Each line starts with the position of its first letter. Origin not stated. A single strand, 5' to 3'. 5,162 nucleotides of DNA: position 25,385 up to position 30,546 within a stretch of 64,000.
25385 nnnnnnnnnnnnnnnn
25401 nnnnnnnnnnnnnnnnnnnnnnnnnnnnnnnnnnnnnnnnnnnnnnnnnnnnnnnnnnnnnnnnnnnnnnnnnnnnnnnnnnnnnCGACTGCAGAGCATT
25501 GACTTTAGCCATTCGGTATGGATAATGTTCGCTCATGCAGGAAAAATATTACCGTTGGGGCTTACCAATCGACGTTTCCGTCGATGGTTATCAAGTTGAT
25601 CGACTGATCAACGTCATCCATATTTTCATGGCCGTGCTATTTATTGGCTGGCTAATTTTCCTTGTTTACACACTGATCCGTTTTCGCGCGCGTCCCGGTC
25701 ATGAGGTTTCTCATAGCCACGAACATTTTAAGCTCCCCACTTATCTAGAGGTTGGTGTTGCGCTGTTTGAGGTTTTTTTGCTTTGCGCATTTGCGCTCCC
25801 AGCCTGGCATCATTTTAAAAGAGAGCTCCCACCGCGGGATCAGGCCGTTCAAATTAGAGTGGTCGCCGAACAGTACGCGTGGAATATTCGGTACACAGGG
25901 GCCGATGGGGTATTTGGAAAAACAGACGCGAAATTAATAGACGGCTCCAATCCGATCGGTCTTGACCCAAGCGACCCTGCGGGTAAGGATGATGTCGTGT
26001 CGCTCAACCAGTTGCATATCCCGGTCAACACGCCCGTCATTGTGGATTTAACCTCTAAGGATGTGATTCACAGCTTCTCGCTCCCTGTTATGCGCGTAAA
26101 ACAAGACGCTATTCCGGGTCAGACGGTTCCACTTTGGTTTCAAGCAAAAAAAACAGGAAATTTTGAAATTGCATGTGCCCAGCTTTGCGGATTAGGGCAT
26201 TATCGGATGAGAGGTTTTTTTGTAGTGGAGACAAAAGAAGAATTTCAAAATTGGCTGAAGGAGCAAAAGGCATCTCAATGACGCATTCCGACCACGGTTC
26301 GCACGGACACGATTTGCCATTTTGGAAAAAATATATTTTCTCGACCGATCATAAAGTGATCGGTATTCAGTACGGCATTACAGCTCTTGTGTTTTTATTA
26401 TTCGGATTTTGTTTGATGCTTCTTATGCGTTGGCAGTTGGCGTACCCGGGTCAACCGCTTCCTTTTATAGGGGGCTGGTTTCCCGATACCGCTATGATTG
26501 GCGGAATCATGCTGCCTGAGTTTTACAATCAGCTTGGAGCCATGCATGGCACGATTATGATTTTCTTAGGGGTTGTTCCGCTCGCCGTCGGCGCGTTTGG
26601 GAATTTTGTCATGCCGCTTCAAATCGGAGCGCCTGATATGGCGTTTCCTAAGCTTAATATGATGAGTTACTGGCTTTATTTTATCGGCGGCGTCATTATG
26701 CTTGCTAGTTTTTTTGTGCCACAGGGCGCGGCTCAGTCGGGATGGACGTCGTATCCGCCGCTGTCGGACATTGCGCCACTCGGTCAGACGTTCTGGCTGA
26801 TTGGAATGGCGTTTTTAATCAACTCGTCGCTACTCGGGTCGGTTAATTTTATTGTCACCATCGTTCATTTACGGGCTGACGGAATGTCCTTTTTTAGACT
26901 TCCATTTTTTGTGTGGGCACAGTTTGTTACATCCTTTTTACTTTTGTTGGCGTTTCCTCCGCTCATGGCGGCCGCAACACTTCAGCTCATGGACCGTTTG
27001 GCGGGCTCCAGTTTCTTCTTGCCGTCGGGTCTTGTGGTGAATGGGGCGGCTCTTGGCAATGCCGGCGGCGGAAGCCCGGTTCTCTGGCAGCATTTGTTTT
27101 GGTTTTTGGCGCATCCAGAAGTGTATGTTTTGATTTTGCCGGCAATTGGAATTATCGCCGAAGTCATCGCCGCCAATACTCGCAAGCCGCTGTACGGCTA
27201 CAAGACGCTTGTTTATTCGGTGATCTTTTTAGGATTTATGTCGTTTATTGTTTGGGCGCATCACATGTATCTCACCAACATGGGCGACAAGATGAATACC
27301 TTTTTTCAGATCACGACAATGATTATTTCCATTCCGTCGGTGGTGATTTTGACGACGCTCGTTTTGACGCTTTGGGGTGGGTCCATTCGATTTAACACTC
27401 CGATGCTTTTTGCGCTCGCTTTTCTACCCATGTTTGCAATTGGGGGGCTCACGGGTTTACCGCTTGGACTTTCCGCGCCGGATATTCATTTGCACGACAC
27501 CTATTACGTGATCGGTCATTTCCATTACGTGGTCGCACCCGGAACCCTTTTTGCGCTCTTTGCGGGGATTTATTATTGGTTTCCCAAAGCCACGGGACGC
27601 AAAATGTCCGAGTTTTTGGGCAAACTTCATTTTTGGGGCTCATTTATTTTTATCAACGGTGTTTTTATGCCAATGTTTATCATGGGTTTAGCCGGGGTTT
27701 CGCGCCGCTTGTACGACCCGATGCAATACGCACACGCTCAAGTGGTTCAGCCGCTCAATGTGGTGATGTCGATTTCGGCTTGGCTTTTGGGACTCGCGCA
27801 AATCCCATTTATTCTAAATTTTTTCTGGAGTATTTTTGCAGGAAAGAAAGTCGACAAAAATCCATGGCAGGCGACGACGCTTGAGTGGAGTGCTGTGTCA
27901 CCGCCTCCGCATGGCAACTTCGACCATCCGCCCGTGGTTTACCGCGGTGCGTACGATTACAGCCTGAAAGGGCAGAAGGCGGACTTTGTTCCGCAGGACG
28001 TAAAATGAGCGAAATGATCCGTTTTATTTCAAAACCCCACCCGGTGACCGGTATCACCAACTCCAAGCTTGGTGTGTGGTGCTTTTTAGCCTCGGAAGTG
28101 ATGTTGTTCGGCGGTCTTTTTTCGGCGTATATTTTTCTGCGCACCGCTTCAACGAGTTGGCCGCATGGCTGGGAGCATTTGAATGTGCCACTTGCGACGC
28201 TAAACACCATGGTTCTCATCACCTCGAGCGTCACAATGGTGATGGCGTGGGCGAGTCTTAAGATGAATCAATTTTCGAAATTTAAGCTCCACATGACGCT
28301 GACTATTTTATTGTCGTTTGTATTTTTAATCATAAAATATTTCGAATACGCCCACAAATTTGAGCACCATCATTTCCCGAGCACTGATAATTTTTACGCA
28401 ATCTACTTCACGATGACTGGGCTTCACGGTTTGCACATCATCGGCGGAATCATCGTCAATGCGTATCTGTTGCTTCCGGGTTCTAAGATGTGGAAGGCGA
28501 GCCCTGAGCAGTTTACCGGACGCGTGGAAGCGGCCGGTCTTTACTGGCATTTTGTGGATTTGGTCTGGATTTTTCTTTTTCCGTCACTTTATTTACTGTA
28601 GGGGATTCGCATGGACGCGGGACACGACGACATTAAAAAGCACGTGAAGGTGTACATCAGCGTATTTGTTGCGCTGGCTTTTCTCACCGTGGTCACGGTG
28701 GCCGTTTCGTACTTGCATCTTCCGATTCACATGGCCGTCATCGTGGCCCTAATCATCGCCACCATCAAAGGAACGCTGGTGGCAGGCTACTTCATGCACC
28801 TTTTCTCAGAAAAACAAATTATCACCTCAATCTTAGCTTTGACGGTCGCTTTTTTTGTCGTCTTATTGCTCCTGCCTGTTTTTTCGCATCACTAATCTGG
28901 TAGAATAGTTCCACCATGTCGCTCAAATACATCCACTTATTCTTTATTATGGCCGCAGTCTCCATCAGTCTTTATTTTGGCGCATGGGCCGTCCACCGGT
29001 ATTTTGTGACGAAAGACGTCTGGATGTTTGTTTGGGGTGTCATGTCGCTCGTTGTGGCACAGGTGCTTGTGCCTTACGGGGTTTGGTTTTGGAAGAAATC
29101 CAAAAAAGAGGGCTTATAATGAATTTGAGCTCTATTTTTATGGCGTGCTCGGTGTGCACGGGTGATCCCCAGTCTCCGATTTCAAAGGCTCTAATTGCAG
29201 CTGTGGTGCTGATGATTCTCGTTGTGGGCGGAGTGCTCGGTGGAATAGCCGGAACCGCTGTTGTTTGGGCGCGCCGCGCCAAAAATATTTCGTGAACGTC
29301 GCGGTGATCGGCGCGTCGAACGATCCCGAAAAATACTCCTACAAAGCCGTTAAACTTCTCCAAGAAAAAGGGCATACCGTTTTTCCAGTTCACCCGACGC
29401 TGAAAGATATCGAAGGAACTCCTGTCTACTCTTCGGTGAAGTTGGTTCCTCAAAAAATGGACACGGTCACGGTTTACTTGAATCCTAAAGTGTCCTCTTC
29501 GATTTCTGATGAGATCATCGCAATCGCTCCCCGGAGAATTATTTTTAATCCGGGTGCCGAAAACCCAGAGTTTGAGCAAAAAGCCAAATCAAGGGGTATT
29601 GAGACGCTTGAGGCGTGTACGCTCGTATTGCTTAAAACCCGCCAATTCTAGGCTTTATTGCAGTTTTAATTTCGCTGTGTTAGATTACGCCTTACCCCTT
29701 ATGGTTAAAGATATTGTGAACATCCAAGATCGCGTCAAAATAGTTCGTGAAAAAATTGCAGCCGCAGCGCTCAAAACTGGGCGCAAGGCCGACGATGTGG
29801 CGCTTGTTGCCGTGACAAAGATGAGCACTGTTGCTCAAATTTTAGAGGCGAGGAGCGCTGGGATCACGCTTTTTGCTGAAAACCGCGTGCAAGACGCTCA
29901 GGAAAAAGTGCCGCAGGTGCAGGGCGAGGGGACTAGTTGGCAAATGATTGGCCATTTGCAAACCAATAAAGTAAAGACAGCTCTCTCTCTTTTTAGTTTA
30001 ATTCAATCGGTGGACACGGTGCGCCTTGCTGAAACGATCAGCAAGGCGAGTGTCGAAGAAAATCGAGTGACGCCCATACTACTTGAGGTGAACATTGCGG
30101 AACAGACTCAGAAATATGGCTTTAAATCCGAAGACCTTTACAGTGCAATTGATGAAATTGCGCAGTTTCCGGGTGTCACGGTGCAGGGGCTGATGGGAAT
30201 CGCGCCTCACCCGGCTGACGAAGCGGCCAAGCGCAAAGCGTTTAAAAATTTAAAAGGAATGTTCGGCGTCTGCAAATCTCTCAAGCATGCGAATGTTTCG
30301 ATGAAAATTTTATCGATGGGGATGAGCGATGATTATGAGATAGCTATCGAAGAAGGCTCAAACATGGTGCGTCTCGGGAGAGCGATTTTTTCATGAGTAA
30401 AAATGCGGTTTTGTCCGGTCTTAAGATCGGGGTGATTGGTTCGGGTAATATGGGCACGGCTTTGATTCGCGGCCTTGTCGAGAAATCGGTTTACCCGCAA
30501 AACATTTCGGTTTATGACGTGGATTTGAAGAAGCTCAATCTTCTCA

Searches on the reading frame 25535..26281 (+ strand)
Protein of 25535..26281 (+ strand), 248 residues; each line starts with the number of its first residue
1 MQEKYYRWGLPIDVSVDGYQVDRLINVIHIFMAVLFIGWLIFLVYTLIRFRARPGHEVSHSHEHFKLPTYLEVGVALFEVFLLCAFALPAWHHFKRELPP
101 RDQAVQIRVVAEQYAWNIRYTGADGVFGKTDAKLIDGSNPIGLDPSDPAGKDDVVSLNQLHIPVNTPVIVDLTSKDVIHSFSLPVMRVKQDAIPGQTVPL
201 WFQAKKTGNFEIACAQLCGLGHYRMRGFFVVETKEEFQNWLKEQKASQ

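Call 67: search_protein_families(library=pfam, proteins=[window:25535-26281:+], max_evalue=0.00001)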
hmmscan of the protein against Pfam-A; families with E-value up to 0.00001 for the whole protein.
window:25535-26281:+ (248 aa): 1 family
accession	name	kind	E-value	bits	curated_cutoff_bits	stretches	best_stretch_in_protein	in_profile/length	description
PF00116.26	COX2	-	3.8e-15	56.3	22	1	153-225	41-113/120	Cytochrome C oxidase subunit II, periplasmic domain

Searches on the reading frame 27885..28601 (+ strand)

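Call 76: search_protein_families(library=pfam, proteins=[window:27885-28601:+], max_evalue=0.01)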
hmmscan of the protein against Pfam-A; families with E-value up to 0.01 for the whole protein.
window:27885-28601:+ (238 aa): 3 families
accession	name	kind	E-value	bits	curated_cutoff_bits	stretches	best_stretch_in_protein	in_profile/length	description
PF00510.24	COX3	-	5.9e-23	82.5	23.8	1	59-237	75-255/258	Cytochrome c oxidase subunit III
PF04238.17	DUF420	-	0.00043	21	30.5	1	103-202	1-100/130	Protein of unknown function (DUF420)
PF07086.17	Jagunal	-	0.0048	17.4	25.4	1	95-192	69-169/187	Jagunal, ER re-organisation during oogenesis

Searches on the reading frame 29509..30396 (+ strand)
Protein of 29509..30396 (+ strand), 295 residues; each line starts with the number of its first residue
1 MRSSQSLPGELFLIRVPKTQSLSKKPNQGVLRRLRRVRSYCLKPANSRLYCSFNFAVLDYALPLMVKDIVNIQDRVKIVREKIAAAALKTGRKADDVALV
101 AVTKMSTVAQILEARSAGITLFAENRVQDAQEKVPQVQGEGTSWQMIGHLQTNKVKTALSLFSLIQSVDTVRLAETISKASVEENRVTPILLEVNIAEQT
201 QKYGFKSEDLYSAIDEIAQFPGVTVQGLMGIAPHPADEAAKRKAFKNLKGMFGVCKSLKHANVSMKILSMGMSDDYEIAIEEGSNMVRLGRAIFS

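Call 67: search_protein_families(library=pfam, proteins=[window:29509-30396:+], max_evalue=0.00001)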
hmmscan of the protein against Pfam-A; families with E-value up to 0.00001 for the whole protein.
window:29509-30396:+ (295 aa): 1 family
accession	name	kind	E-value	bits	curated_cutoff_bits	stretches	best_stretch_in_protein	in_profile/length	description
PF01168.26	Ala_racemase_N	-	6.4e-18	65.7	24.1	1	91-294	14-216/220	Alanine racemase, N-terminal domain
